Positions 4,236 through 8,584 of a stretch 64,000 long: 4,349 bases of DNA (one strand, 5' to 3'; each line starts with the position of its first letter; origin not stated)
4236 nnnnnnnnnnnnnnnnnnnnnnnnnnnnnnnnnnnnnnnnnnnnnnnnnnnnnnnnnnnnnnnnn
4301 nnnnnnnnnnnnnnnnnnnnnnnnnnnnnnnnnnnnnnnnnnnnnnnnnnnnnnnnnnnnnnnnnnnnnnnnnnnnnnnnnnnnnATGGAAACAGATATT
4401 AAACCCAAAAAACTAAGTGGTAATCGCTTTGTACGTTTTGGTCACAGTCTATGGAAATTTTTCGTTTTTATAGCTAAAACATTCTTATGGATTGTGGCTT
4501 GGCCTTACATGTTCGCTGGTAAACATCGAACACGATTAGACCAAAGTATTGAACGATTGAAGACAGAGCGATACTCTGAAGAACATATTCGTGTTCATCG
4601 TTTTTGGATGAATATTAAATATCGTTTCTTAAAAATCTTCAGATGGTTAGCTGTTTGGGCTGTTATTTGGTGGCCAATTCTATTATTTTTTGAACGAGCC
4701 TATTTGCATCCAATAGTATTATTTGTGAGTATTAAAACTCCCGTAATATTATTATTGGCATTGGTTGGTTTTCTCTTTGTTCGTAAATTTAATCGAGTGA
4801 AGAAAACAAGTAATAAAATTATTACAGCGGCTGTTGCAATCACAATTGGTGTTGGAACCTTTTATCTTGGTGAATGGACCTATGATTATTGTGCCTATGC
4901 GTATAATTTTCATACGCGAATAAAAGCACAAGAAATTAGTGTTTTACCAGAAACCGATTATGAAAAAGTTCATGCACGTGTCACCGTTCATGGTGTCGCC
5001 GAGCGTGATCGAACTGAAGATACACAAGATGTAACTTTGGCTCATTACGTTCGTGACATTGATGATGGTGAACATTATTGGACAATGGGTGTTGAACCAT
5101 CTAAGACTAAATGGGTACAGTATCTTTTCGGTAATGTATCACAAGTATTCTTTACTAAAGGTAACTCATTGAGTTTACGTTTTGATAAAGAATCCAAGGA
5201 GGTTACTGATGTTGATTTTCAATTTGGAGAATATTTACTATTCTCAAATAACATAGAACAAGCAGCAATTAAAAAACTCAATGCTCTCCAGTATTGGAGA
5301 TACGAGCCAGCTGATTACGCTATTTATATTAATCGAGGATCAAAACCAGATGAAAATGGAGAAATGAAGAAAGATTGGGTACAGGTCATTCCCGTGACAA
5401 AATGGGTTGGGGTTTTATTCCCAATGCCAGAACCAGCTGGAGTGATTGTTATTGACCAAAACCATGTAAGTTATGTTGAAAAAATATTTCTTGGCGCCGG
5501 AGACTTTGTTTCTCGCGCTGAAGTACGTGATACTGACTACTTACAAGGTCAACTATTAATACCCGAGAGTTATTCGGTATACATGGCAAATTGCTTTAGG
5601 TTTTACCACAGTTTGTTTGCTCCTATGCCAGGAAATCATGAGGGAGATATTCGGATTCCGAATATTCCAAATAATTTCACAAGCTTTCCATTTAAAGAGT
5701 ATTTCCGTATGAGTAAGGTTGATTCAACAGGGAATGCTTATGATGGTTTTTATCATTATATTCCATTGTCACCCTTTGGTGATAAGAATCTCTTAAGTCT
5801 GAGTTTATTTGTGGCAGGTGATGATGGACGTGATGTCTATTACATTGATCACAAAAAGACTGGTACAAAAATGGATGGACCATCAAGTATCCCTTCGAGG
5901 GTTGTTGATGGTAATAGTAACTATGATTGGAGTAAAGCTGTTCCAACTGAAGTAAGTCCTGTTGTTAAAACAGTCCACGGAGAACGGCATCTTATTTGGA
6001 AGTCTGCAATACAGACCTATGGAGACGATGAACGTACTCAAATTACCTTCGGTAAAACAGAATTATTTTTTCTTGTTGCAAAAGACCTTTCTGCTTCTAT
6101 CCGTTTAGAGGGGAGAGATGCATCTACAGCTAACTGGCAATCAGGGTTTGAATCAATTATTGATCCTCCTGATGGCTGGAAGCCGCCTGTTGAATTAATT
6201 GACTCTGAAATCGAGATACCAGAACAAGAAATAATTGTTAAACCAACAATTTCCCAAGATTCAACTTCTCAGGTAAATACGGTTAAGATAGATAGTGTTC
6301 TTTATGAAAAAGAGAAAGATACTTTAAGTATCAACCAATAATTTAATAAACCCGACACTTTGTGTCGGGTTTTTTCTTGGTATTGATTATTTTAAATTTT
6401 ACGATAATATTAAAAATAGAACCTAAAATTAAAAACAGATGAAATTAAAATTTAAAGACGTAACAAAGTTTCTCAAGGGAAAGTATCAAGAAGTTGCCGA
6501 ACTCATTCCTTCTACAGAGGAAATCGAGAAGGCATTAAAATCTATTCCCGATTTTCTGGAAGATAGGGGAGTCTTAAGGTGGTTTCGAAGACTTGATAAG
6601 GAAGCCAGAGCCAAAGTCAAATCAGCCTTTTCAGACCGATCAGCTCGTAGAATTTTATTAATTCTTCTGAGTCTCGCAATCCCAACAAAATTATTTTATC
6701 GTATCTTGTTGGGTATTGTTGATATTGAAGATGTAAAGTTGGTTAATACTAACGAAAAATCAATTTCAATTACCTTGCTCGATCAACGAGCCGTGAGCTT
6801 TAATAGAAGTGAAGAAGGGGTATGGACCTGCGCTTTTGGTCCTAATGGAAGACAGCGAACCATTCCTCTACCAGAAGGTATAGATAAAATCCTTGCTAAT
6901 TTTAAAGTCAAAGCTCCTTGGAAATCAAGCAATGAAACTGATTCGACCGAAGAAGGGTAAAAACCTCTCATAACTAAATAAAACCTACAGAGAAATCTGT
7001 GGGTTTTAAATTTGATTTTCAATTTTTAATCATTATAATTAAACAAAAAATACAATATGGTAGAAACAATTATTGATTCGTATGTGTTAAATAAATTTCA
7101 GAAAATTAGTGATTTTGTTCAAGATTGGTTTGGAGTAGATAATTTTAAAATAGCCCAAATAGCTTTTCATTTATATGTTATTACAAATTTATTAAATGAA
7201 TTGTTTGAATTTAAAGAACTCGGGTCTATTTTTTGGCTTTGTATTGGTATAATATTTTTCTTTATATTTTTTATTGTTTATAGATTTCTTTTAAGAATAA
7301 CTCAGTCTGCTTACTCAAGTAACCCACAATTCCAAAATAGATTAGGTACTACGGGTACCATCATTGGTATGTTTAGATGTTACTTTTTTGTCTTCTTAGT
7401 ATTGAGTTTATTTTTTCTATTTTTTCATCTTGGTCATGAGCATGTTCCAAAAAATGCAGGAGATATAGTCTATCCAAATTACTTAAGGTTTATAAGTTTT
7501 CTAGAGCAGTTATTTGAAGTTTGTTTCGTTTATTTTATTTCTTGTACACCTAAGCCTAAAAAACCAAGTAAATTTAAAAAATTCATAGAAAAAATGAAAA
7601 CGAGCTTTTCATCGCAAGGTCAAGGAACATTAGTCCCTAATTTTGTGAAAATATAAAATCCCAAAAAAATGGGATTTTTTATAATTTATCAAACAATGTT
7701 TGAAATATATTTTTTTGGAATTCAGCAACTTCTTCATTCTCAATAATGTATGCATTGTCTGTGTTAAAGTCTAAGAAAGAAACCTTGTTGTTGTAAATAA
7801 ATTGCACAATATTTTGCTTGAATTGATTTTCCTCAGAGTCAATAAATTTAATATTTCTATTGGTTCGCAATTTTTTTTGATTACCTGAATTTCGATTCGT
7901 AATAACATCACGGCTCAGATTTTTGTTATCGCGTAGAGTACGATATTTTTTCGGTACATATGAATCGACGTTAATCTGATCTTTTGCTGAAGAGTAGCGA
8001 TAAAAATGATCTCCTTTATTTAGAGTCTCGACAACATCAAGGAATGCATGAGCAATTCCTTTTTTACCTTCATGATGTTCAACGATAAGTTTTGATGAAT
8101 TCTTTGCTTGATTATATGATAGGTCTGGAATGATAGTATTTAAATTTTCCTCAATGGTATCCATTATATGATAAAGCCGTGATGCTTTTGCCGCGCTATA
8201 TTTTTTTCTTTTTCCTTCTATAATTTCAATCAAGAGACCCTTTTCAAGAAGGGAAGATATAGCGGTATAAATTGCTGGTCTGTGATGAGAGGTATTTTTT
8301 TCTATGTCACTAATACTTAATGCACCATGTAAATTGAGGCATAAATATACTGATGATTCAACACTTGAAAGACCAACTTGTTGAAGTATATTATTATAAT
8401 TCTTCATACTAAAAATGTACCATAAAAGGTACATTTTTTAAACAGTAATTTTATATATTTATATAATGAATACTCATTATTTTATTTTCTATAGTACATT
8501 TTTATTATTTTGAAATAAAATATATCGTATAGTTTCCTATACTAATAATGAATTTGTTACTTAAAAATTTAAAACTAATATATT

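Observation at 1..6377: Tightly coupled five-gene operon: divergent classical-AAA ATPase plus two membrane proteins and two unknowns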

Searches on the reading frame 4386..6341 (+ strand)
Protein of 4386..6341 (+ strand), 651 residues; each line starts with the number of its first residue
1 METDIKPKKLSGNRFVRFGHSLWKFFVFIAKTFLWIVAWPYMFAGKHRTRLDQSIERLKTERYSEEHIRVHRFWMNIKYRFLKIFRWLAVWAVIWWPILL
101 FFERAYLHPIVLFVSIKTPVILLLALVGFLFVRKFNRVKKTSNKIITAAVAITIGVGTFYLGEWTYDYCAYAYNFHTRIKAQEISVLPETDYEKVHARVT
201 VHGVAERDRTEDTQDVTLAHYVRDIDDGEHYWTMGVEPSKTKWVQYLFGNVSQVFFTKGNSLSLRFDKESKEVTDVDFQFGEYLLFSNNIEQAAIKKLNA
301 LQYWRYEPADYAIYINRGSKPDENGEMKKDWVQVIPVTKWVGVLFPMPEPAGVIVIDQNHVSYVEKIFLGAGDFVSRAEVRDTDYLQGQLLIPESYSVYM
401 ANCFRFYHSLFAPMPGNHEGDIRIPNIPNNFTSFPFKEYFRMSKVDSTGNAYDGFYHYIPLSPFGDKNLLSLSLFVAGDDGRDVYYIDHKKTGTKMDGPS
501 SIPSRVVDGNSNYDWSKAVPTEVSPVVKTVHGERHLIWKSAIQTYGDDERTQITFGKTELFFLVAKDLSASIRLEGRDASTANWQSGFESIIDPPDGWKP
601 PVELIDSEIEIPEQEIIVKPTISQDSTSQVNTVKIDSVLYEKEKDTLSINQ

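Call 3: search_protein_families(library=pfam, proteins=[window:4386-6341:+], max_evalue=1)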
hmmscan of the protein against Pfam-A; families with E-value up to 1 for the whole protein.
window:4386-6341:+ (651 aa): 0 families

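Call 4: search_protein_families(library=padloc, proteins=[window:4386-6341:+], max_evalue=1)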
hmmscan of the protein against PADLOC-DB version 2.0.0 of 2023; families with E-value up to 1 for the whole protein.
window:4386-6341:+ (651 aa): 0 families

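Call 5: search_protein_families(library=ncbifam, proteins=[window:4386-6341:+], max_evalue=1)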
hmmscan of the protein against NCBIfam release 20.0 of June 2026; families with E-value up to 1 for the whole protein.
window:4386-6341:+ (651 aa): 0 families

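Call 39: search_solved_structures(query=A5, max_evalue=1)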
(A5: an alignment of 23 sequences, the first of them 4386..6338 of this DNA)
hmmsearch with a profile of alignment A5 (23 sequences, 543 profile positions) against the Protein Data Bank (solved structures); distinct sequences matched with E-value up to 1: 0.

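Call 40: search_protein_families(library=pfam, alignment_id=A5, max_evalue=1)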
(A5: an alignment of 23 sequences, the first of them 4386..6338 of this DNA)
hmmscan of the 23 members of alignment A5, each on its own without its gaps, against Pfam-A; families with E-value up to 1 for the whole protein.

A. member 1, window:4386-6338:+ (651 aa): 0 families

B. families by the number of members that match (of 23 scanned): 25 families
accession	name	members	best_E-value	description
PF13858.11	DUF4199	6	6.8e-05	Protein of unknown function (DUF4199)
PF07907.16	YibE_F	4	0.03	YibE/F-like protein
PF07695.17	7TMR-DISM_7TM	3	0.0046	7TM diverse intracellular signalling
PF13567.11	DUF4131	3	0.046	Domain of unknown function (DUF4131)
PF20990.2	DUF2207_C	2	0.056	Predicted membrane protein (DUF2207) C-terminal domain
PF02322.20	Cyt_bd_oxida_II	1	0.00078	Cytochrome bd terminal oxidase subunit II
PF12911.12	OppC_N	1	0.0028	N-terminal TM domain of oligopeptide transport permease C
PF12650.12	DUF3784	1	0.017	Domain of unknown function (DUF3784)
PF22285.2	DUF6962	1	0.041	Family of unknown function (DUF6962)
PF12420.13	DUF3671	1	0.047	Fam-L, Fam-M like protein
PF12725.13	DUF3810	1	0.063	Protein of unknown function (DUF3810)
PF09925.14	DUF2157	1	0.075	Predicted membrane protein (DUF2157)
PF00397.32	WW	1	0.085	WW domain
PF17009.10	DUF5090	1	0.12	Domain of unknown function (DUF5090)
PF03390.20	2HCT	1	0.12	2-hydroxycarboxylate transporter family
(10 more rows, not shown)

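Call 54: find_homologous_proteins(query=window:4386-6338:+)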
Query window:4386-6338:+ (651 aa): 13 proteins with E <= 0.001 among 6675 candidates.
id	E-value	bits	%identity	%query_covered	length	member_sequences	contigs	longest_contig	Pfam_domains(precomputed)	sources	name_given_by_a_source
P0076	0.0e+0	1519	100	100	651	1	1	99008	-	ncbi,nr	ncbi:MAG: hypothetical protein MRY57_00235 [Candidatus Pacebacteria bacterium]|nr:hypothetical prote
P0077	0.0e+0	1167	77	100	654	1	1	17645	-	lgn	-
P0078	2.6e-74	269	35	69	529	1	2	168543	-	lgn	-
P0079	5.9e-74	268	36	70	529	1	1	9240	-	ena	-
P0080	2.6e-70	256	34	69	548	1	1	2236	-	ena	-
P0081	1.7e-69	253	30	84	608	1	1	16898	-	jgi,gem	-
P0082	1.2e-68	250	33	70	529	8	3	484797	-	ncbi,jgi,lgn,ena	-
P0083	2.1e-66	243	32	77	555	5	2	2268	-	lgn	-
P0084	1.2e-63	234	32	75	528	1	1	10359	-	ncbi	-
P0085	1.5e-63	233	32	72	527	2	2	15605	-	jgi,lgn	-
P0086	2.7e-63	233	33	68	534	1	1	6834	-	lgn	-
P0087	1.2e-55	207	30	70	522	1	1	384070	-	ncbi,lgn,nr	ncbi:MAG: hypothetical protein GC181_09745 [Bacteroidetes bacterium]|nr:hypothetical protein [Bacter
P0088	5.4e-47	179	32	60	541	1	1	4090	-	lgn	-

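Call 70: search_protein_representatives(protein=window:4386-6338:+)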
Query: 651 residues. Proteins with E-value up to 0.001 (for the whole library): 124; up to 1e-10: 108; up to 1e-30: 69. The best 124 are listed.
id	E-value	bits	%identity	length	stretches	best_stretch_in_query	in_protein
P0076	0.0e+00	1519.1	100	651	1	1-651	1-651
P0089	1.5e-133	463.0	48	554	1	89-589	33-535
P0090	8.6e-132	457.2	41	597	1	19-588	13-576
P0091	2.1e-70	254.3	34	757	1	79-554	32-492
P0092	4.1e-70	253.4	34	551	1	59-551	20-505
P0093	6.6e-67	242.8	33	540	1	69-556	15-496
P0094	2.1e-65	237.8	32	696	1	72-575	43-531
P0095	6.9e-65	236.1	35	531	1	86-556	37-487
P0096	2.2e-63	231.1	35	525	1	97-552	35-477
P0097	1.7e-60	221.6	33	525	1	87-590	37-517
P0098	1.2e-57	212.2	33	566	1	96-544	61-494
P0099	7.7e-57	209.5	34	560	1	98-562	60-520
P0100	8.4e-57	209.4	33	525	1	74-562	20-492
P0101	2.9e-56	207.6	31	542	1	85-575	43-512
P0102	7.5e-55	202.9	32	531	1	99-557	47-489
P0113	8.5e-50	186.2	32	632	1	87-547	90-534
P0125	9.0e-45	169.7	32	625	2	138-559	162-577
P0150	2.9e-34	134.9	28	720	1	78-586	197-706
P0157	1.2e-30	123.0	31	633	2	90-364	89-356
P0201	1.1e-07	47.0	25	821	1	74-584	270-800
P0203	2.7e-07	45.8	28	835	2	84-369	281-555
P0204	4.3e-07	45.2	26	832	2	326-523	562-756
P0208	4.9e-05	38.3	25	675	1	372-548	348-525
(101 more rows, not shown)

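Call 73: search_protein_families(library=pfam, proteins=[P0201, P0203, P0204, P0150, P0091, P0094, P0208, P0113, P0157, P0125], max_evalue=0.01)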
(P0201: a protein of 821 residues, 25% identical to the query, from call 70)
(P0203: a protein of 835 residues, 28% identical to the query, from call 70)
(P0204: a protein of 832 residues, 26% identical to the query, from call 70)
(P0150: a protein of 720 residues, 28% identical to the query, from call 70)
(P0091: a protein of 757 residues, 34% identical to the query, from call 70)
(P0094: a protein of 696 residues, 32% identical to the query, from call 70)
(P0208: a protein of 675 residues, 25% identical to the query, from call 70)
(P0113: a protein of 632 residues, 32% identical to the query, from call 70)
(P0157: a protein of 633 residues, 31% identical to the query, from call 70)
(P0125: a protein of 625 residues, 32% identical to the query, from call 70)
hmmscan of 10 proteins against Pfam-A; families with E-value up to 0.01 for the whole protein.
P0201 (821 aa): 0 families

P0203 (835 aa): 0 families

P0204 (832 aa): 0 families

P0150 (720 aa): 0 families

P0091 (757 aa): 0 families

P0094 (696 aa): 0 families

P0208 (675 aa): 0 families

P0113 (632 aa): 0 families

P0157 (633 aa): 0 families

P0125 (625 aa): 0 families

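Call 82: predict_structure(alignment_id=A8)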
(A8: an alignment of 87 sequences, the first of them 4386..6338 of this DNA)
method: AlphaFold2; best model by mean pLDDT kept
length: 651 residues; sequences in the alignment: 87
mean_pLDDT: 86.4   pTM: 0.83
mean pLDDT of the five models: 86.4, 86.3, 86.1, 85.8, 85.5
residues with pLDDT >= 90: 435; 70-90: 107; 50-70: 71; < 50: 38
segments of 3 or more residues with pLDDT < 50: 1-4, 616-620, 629-651
pLDDT, mean of each block of 10 residues (from residue 1): 45 66 67 67 60 70 68 74 78 88 96 95 95 96 96 95 95 97 97 94 87 93 97 97 93 97 91 96 97 98 98 98 95 98 96 96 95 97 96 97 98 96 90 94 95 97 93 96 94 93 94 92 95 95 82 74 83 90 90 86 64 49 50 42 40 35
secondary structure, 60 per line:
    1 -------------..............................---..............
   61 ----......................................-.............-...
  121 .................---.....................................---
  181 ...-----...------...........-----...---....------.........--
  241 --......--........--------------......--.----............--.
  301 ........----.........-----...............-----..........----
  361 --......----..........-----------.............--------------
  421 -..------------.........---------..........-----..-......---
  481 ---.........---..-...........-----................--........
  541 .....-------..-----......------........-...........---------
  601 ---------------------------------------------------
elements in order: H14-43 H47-60 H65-102 H104-116 H118-137 H141-177 E181-183 E189-191 H198-208 E214-216 E220-223 E230-238 H243-248 E251-258 E273-278 H290-297 H300-305 E306-308 E313-321 E327-341 E347-356 H363-368 E373-376 H377-382 H394-406 E436-441 E454-463 E472-477 E484-488 H489-492 H499-509 E518-530 E533-545 E560-565 E572-575 H576-579 H581-591
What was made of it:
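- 4386..6341 (+): g5, a membrane protein of 651 aa. It has an N-terminal helical TM bundle (3 core TM helices), a beta-rich domain of about 420 aa predicted to lie outside the cytoplasm (residues about 180-595), and a low-confidence tail. The AlphaFold2 model has pLDDT 86.4 and pTM 0.83, with residues 100-540 mostly above 90 (call 82).
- In the model, g5 is mostly one globular outer domain on a small helical bundle, not an obvious channel (call 82).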

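Call 84: fold_search(model_id=the predicted structure, library=pdb)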
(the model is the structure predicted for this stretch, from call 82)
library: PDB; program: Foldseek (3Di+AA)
matches with E <= 10: 777; with E <= 0.001: 2
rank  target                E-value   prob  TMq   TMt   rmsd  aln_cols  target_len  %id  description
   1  6pwq_A                2.0e-04  0.63  0.15  0.20  19.2       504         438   10  Crystal structure of Levansucrase from Bacillus subtilis mutant S164A at 2.6 A (released 2020-07-22)
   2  6pwq_B                2.9e-04  0.69  0.17  0.22  16.7       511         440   11  Crystal structure of Levansucrase from Bacillus subtilis mutant S164A at 2.6 A (released 2020-07-22)
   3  2f24                  1.6e-03  0.63  0.15  0.22  14.5       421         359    7  Crystal Structure of the Human Sialidase Neu2 E111Q Mutant (released 2006-11-21)
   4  1snt                  1.6e-03  0.57  0.15  0.22  14.6       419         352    7  Structure of the human cytosolic sialidase Neu2 (released 2004-11-02)
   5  1w4n_A                1.7e-03  0.30  0.13  0.14  17.6       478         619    8  AGAO covalent complex with Tranylcypromine (released 2005-12-08)
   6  3kii_A                2.0e-03  0.30  0.14  0.15  17.5       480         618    9  AGAO 5-phenoxy-2,3-pentadienylamine complex (released 2010-10-27)
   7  8j6g                  2.5e-03  0.28  0.14  0.15  17.5       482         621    8  Neutron structure of copper amine oxidase from Arthrobacter globiformis anaerobically reduced by phenylethylamine at pD  (released 2023-09-20)
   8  1so7                  4.1e-03  0.51  0.15  0.22  14.4       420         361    8  Maltose-induced structure of the human cytolsolic sialidase Neu2 (released 2004-11-02)
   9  2f28                  4.6e-03  0.44  0.15  0.21  14.6       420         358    8  Crystal Structure of the Human Sialidase Neu2 Q116E Mutant (released 2006-11-21)
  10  9ibs_A                4.6e-03  0.20  0.14  0.19  21.0       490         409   10  Cryo-EM Structure of Self-assembled Zymomonas mobilis Levansucrase Nanotube (released 2026-03-04)
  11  3kii_B                4.6e-03  0.20  0.13  0.14  17.8       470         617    8  AGAO 5-phenoxy-2,3-pentadienylamine complex (released 2010-10-27)
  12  5tsp_A                4.8e-03  0.15  0.12  0.15  19.7       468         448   11  Crystal structure of the catalytic domain of Clostridium perfringens neuraminidase (NanI) in complex with a CHES (released 2017-03-29)
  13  7wnp                  6.4e-03  0.21  0.14  0.15  17.9       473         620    8  Crystallographic structure of copper amine oxidase from Arthrobacter glibiformis at pD 7.4 determined by both X-ray and  (released 2022-04-20)
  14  6frw                  6.4e-03  0.20  0.15  0.20  19.2       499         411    9  X-ray structure of the levansucrase from Erwinia tasmaniensis (released 2019-02-06)
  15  2f26                  7.5e-03  0.35  0.15  0.21  14.6       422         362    8  Crystal Structure of the Human Sialidase Neu2 E111Q-Q112E Double Mutant (released 2006-11-21)
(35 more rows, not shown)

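Call 103: search_protein_families(library=phrogs, proteins=[window:4386-6338:+], max_evalue=0.01)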
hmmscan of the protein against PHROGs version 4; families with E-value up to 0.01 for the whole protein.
window:4386-6338:+ (651 aa): 0 families

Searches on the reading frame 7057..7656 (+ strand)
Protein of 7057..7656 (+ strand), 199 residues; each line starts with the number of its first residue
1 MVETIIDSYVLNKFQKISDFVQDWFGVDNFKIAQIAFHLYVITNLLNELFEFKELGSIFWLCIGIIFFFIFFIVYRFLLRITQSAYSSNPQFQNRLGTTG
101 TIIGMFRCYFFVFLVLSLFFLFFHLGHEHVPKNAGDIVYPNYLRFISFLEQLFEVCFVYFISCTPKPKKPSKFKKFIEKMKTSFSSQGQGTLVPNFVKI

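Call 3: search_protein_families(library=pfam, proteins=[window:7057-7656:+], max_evalue=1)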
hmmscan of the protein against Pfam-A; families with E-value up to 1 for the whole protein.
window:7057-7656:+ (199 aa): 6 families
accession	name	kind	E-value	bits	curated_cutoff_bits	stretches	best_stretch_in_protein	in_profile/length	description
PF04306.18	DUF456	-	0.039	14.7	29.4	1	49-122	21-90/139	Protein of unknown function (DUF456)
PF00499.25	Oxidored_q3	-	0.042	14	33.2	1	49-122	68-138/146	NADH-ubiquinone/plastoquinone oxidoreductase chain 6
PF09973.14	DUF2208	-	0.14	12.3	24.3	1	110-174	95-158/231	Predicted membrane protein (DUF2208)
PF14500.11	MMS19_N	-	0.21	11.6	26.7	1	144-173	157-187/262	Dos2-interacting transcription regulator of RNA-Pol-II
PF02592.20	Vut_1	-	0.33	11.8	27.2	1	39-103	10-69/152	Putative vitamin uptake transporter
PF00689.26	Cation_ATPase_C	-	0.63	10.2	27.3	1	61-160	55-138/175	Cation transporting ATPase, C-terminus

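Call 4: search_protein_families(library=padloc, proteins=[window:7057-7656:+], max_evalue=1)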
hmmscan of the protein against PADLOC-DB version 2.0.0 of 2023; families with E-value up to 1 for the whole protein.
window:7057-7656:+ (199 aa): 0 families

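Call 5: search_protein_families(library=ncbifam, proteins=[window:7057-7656:+], max_evalue=1)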
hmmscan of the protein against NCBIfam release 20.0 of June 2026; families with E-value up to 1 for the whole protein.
window:7057-7656:+ (199 aa): 2 families
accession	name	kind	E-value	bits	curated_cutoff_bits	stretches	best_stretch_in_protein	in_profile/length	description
NF047506.1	VWA_BatB_Lepto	exception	0.069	12.3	350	1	59-125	5-69/324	VWA domain-containing protein BatB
NF041560.1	T6SS_Burk_ExIF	subfamily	0.48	10.1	90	0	37-80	147-187/234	putative type VI secretion system effector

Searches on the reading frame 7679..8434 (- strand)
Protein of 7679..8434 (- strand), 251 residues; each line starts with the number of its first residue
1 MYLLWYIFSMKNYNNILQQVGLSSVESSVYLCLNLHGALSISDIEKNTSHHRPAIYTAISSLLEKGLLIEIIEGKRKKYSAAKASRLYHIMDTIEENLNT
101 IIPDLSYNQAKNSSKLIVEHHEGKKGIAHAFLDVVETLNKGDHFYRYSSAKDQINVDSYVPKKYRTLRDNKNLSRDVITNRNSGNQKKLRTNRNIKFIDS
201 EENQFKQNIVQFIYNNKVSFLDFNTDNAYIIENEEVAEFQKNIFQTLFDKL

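Call 3: search_protein_families(library=pfam, proteins=[window:7679-8434:-], max_evalue=1)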
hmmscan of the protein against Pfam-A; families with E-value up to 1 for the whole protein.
window:7679-8434:- (251 aa): 5 families
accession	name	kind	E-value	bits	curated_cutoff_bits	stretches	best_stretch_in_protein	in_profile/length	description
PF01978.25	TrmB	-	1.3e-11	44.7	25.6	1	17-83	1-66/68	Sugar-specific transcriptional regulator TrmB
PF03965.22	Penicillinase_R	-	0.011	16.5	22.6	1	22-82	1-65/115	Penicillinase repressor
PF08279.18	HTH_11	-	0.059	13.7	25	1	31-77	7-51/55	HTH domain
PF01047.28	MarR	-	0.19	12.1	24.6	1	28-68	7-47/59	MarR family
PF12802.13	MarR_2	-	0.26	11.9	27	1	35-69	16-51/61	MarR family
